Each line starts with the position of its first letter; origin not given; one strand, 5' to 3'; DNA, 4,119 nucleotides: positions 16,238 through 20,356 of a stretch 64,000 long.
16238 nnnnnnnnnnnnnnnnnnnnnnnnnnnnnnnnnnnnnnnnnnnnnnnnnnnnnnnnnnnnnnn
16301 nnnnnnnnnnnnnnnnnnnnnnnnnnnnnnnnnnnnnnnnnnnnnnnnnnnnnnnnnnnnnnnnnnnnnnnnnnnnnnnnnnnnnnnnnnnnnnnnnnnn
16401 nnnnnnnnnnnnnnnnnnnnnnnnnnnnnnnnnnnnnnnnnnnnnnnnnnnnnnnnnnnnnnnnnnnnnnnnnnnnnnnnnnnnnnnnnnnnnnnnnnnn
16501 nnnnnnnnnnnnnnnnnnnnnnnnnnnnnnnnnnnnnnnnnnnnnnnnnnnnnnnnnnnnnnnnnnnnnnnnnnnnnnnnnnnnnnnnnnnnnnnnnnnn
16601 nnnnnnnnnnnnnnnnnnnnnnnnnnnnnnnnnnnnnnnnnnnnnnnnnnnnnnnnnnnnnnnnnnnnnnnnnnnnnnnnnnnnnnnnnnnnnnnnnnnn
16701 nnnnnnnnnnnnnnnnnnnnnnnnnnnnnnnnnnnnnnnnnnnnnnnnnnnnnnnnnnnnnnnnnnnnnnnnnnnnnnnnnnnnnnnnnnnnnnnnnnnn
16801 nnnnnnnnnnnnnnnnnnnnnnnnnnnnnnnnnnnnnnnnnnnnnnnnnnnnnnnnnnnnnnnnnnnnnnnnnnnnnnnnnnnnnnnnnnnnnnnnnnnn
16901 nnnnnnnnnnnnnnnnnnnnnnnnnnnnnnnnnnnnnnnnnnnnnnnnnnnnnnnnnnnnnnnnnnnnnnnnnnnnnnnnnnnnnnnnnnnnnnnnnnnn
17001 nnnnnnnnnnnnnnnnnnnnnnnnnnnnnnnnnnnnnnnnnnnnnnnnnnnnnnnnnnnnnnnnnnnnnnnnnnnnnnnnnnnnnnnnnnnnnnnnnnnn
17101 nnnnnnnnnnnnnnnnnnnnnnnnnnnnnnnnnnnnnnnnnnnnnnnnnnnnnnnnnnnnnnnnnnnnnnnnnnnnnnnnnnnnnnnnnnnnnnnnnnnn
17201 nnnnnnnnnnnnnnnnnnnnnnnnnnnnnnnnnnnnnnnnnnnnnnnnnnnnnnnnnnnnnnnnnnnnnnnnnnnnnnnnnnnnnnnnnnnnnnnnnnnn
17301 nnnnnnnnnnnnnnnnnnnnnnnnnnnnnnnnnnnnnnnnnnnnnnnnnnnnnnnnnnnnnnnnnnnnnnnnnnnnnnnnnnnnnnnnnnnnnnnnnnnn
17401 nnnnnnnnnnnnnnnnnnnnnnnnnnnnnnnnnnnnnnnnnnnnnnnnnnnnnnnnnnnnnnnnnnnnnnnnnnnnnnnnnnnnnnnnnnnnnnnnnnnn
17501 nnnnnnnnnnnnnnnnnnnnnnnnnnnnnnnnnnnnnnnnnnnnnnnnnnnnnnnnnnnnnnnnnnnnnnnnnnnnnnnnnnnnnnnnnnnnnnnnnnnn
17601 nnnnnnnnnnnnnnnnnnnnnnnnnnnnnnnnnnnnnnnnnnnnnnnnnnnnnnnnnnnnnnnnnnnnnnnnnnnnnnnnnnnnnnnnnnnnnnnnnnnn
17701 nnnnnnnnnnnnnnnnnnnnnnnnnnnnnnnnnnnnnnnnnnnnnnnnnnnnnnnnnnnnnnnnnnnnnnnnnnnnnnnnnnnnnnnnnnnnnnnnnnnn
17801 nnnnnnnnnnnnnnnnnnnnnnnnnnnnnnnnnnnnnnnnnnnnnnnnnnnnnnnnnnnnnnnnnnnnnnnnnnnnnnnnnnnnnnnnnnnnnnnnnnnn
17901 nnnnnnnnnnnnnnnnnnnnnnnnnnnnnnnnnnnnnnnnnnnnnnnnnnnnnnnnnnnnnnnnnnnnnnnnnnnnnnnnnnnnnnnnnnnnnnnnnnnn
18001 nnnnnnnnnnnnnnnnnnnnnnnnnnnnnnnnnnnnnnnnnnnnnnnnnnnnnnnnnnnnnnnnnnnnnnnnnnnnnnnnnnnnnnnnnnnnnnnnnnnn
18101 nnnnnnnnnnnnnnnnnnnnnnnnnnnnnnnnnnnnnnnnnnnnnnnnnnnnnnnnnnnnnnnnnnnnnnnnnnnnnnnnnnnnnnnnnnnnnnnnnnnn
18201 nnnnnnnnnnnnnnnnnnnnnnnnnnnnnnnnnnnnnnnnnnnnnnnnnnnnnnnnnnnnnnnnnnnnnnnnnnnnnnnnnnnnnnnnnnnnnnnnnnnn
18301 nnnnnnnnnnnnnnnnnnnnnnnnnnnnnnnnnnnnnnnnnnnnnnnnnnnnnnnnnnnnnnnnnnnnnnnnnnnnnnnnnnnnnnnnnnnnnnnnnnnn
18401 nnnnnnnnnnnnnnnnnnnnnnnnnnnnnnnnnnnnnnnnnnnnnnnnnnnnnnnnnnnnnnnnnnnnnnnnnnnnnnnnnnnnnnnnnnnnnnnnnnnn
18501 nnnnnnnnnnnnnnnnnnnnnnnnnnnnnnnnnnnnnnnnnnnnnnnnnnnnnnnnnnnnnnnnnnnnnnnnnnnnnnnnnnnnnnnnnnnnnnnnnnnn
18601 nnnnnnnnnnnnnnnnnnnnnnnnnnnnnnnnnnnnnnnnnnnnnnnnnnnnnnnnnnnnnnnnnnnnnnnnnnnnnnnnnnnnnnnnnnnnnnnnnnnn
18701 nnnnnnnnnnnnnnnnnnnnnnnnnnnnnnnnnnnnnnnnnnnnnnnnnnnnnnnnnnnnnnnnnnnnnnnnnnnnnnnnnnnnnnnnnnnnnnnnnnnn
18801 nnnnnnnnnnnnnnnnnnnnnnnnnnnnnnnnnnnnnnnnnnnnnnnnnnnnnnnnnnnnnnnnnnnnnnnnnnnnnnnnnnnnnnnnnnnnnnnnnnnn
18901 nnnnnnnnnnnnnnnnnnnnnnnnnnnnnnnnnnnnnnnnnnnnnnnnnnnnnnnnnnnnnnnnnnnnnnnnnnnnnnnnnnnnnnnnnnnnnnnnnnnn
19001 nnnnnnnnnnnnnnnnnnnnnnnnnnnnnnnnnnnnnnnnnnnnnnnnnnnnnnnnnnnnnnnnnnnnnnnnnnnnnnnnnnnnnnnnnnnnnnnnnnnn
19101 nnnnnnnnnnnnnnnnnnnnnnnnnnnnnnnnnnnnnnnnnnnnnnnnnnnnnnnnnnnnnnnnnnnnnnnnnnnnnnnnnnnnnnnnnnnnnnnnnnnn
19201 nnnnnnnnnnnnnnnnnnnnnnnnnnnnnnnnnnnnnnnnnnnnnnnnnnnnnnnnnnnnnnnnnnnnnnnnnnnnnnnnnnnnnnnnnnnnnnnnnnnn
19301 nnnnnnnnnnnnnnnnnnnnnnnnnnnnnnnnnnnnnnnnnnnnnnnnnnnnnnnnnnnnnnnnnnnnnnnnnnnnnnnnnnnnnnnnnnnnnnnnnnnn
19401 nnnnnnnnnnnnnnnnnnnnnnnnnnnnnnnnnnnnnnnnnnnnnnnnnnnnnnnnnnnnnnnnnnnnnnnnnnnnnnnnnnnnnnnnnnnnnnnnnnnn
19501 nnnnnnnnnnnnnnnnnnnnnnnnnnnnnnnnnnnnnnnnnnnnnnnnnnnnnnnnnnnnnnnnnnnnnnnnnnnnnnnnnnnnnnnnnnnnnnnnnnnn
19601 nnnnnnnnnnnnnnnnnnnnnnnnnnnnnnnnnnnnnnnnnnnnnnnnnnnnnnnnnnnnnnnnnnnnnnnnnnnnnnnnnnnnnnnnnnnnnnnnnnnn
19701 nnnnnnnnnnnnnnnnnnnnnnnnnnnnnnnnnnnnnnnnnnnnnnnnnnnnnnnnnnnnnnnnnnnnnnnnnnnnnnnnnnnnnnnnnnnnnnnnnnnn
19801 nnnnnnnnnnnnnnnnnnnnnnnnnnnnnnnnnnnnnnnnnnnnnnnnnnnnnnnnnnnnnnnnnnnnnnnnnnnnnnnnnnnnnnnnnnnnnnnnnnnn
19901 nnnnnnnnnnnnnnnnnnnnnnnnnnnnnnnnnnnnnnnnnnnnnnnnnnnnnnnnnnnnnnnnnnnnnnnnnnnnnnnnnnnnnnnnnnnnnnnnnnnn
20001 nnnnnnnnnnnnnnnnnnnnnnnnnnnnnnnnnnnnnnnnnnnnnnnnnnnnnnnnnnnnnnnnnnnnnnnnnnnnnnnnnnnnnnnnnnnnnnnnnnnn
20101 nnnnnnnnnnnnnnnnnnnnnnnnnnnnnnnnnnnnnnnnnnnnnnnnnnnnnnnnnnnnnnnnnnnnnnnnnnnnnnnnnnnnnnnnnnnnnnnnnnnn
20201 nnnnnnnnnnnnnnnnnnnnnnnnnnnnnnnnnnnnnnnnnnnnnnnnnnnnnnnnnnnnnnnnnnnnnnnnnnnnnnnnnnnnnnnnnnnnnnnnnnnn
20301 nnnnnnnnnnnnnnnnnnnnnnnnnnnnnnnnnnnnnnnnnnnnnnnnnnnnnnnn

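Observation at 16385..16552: Unannotated, internally duplicated 55-aa cysteine-rich micro-protein gene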

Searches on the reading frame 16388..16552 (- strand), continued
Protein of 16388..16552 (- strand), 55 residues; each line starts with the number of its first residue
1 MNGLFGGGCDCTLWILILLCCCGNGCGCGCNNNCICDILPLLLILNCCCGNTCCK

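Call 51: predict_structure(alignment_id=A3)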
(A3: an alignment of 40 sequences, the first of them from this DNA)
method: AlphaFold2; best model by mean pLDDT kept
length: 55 residues; sequences in the alignment: 40
mean_pLDDT: 56.4   pTM: 0.30
mean pLDDT of the five models: 56.4, 48.8, 48.8, 46.7, 46.7
residues with pLDDT >= 90: 0; 70-90: 4; 50-70: 34; < 50: 17
segments of 3 or more residues with pLDDT < 50: 1-6, 24-31
pLDDT, mean of each block of 10 residues (from residue 1): 47 65 49 59 65 48
secondary structure, 60 per line:
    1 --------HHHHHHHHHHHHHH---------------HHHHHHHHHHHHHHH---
elements in order: H9-22 H38-52

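Call 59: list_cluster_members(proteins=[P0007, P0009, P0026, P0054, P0056, P0021, P0031, P0061, P0073, P0051])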
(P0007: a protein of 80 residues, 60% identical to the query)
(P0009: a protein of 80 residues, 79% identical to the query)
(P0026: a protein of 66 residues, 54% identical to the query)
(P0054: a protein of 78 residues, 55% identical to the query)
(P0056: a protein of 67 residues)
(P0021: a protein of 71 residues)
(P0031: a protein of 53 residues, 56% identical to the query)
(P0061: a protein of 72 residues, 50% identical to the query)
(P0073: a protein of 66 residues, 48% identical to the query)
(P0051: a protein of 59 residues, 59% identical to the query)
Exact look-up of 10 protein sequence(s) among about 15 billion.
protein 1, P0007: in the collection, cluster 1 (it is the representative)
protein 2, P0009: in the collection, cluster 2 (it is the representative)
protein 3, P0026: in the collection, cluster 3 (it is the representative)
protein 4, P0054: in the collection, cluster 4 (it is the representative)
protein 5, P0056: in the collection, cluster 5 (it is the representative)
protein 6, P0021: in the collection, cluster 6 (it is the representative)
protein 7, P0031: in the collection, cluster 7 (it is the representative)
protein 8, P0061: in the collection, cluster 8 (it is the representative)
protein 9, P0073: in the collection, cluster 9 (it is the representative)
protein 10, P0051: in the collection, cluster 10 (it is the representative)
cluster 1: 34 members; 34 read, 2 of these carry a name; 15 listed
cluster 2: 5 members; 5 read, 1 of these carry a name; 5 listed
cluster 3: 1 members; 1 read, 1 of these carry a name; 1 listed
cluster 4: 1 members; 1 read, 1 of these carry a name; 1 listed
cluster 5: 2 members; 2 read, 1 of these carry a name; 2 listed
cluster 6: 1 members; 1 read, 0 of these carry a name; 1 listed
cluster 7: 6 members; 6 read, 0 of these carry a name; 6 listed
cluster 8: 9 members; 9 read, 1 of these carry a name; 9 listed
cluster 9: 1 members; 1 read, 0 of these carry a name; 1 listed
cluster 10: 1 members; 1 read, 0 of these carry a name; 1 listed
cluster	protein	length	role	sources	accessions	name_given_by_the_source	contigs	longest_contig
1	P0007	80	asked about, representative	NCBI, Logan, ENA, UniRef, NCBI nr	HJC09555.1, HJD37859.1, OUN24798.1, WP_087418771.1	MAG TPA: chorion class high-cysteine HCB protein 13 [Candidatus Blautia ornithocaccae] | Chorion class high-cysteine HCB protein 13 n=1 Tax=Candidatus Blautia merdigallinarum ... | chorion class high-cysteine HCB protein 13 [Blautia sp. An81]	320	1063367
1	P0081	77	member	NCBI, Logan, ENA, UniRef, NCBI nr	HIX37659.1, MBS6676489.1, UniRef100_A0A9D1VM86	MAG TPA: chorion class high-cysteine HCB protein 13 [Candidatus Blautia pullistercoris] | Chorion class high-cysteine HCB protein 13 n=1 Tax=Candidatus Blautia pullistercoris ... | chorion class high-cysteine HCB protein 13 [Clostridiales bacterium]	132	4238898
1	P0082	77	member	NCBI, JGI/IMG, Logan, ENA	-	-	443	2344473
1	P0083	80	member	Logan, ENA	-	-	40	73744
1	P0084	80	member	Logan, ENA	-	-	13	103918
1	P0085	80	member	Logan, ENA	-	-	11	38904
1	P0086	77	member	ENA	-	-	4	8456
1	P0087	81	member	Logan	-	-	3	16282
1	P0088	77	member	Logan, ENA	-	-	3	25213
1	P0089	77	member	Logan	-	-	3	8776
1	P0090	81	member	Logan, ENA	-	-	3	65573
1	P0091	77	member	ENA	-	-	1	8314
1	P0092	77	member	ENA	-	-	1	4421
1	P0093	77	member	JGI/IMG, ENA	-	-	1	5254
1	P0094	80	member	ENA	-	-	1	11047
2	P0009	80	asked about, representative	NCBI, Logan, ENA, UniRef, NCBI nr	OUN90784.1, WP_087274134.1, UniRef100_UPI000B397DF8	chorion class high-cysteine HCB protein 13 [Blautia sp. An46] | chorion class high-cysteine HCB protein 13 n=1 Tax=Blautia sp. An46 TaxID=1965636 ...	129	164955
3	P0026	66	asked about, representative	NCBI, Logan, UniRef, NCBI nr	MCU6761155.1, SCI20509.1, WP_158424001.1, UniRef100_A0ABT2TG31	Uncharacterised protein [uncultured Roseburia sp.] | Chorion class high-cysteine HCB protein 13 n=1 Tax=Brotonthovivens ammoniilytica ... | hypothetical protein [Brotonthovivens ammoniilytica]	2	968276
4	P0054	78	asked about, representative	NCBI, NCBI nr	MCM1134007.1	MAG: chorion class high-cysteine HCB protein 13 [Clostridium sp.] | chorion class high-cysteine HCB protein 13 [Clostridium sp.]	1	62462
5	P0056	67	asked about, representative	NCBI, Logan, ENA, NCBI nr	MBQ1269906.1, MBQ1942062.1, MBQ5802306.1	MAG: chorion class high-cysteine HCB protein 13 [Clostridia bacterium] | chorion class high-cysteine HCB protein 13 [Clostridia bacterium]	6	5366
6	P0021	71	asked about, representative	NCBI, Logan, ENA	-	-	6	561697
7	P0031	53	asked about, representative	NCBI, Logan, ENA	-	-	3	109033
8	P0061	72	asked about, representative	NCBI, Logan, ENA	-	-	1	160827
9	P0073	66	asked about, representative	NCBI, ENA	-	-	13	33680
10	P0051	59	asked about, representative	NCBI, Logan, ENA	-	-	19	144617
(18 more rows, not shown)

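Call 65: search_solved_structures(query=L069:3236-4930:+, max_evalue=0.00001)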
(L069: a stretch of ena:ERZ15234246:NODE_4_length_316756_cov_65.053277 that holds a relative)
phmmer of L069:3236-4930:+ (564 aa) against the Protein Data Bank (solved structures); distinct sequences matched with E-value up to 0.00001: 41.
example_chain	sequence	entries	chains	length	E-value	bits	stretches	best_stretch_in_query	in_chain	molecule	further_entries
9pr9_A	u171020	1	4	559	4.3e-70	239.7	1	76-558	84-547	Germination-specific protease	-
9t7m_E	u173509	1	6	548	6.8e-70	239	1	76-558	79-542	Subtilisin-like serine germination related protease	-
9sj9_B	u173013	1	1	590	8.6e-70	238.7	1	76-558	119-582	Subtilisin-like serine germination related protease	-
9pr8_A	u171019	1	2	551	1.1e-69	238.4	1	76-558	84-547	Germination-specific protease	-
4i0w_B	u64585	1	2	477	1.6e-67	231.2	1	92-552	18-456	Protease CspB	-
6mw4_A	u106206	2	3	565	1.7e-63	217.9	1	79-556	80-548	Putative germination-specific protease | Germination-specific protease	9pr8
9sj9_A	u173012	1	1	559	3.6e-63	216.8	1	79-556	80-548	S8 family peptidase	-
9sj6_C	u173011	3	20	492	2.3e-54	187.8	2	225-557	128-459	Subtilisin-like serine germination related protease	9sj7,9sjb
1xf1_A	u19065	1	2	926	2.6e-12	49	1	411-513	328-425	C5a peptidase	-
8bty_A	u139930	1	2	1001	2.7e-12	48.9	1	411-513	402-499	C5a peptidase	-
3eif_A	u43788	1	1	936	2.4e-11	45.8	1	412-513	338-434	C5a peptidase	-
7yzx_A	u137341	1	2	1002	3.9e-11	45.1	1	412-513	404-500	C5a peptidase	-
7edd_A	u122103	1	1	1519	4.6e-11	44.8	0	446-517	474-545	C5a peptidase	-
7bj3_A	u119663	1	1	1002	1e-10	43.7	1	412-513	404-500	C5a peptidase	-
8h7o_A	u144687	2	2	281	9.9e-08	33.8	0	430-542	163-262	Subtilisin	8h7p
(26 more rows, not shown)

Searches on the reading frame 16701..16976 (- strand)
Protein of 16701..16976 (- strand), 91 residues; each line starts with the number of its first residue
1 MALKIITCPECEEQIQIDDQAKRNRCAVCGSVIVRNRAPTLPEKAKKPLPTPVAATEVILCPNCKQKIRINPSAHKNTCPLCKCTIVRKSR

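Call 40: search_protein_families(library=pfam, proteins=[window:16701-16976:-], max_evalue=0.001)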
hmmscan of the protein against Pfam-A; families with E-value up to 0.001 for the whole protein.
window:16701-16976:- (91 aa): 4 families
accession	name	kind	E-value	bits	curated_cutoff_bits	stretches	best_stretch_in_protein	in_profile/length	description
PF23145.1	Zf_2nd_IFT121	-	1.6e-06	28.1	25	0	54-86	11-44/45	IFT121, second zinc finger domain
PF24441.1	DUF7560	-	7.4e-06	26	27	0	7-33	7-37/44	Family of unknown function (DUF7560)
PF08271.17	Zn_Ribbon_TF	-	8.9e-06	25.6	29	1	7-45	2-41/43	TFIIB zinc-binding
PF13920.12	zf-C3HC4_3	-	0.00017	21.8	27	0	58-86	23-46/49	Zinc finger, C3HC4 type (RING finger)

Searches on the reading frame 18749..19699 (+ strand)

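Call 40: search_protein_families(library=pfam, proteins=[window:18749-19699:+], max_evalue=0.001)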
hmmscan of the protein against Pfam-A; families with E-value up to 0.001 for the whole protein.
window:18749-19699:+ (316 aa): 2 families
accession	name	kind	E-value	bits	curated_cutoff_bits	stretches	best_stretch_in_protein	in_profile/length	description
PF13306.12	LRR_5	-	1.8e-39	135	27.7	2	121-246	3-126/127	BspA type Leucine rich repeat region (6 copies)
PF13855.12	LRR_8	-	6.8e-11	42.2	27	0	139-183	11-56/61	Leucine rich repeat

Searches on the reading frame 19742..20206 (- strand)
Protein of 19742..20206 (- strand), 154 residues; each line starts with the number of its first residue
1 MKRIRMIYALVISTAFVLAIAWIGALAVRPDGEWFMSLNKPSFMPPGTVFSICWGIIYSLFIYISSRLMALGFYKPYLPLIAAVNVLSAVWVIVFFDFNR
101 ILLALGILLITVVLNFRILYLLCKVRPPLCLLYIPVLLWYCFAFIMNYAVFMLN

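Call 40: search_protein_families(library=pfam, proteins=[window:19742-20206:-], max_evalue=0.001)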
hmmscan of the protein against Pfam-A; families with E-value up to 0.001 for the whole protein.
window:19742-20206:- (154 aa): 1 family
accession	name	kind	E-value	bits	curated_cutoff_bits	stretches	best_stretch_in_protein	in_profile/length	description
PF03073.20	TspO_MBR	-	7.8e-20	71.5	24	1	14-151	2-144/145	TspO/MBR family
